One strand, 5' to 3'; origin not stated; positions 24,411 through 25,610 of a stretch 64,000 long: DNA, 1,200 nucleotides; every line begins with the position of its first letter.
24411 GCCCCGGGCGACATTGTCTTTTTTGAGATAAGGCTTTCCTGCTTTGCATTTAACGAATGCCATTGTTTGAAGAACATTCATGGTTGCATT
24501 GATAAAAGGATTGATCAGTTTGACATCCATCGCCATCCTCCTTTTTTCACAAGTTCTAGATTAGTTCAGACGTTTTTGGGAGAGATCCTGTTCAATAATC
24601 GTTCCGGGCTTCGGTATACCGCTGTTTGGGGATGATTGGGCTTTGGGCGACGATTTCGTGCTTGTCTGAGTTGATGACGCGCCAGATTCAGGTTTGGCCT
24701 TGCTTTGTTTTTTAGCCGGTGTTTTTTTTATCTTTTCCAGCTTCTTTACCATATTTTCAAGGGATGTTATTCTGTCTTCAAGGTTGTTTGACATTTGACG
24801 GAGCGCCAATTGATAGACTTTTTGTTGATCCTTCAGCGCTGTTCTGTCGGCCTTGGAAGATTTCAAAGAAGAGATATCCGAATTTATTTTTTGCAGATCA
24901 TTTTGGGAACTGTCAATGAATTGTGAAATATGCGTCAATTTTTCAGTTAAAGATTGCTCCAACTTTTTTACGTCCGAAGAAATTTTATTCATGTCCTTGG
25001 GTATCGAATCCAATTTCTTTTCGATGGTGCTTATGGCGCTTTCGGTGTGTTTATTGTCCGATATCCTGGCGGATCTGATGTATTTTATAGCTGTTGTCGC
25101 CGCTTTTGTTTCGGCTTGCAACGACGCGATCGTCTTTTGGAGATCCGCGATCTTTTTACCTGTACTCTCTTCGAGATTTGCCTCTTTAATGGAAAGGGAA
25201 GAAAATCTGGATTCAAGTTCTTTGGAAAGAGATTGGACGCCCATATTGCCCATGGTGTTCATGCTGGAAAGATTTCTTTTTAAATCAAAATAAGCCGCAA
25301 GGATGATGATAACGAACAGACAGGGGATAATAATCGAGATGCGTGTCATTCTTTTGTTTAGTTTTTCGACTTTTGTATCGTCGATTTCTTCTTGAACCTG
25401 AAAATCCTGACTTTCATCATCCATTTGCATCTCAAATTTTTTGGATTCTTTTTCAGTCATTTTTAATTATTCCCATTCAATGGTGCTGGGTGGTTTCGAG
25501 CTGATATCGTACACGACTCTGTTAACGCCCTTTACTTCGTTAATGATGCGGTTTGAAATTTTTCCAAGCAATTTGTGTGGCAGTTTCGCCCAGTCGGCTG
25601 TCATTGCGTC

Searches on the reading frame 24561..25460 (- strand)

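Call 23: search_protein_families(library=pfam, proteins=[window:24561-25460:-], max_evalue=0.0001)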
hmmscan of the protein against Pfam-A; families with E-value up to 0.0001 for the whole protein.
window:24561-25460:- (299 aa): 1 family
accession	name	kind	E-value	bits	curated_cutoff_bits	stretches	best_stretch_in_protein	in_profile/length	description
PF04513.17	Baculo_PEP_C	-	8.4e-05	23.1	38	0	128-202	25-100/140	Baculovirus polyhedron envelope protein, PEP, C terminus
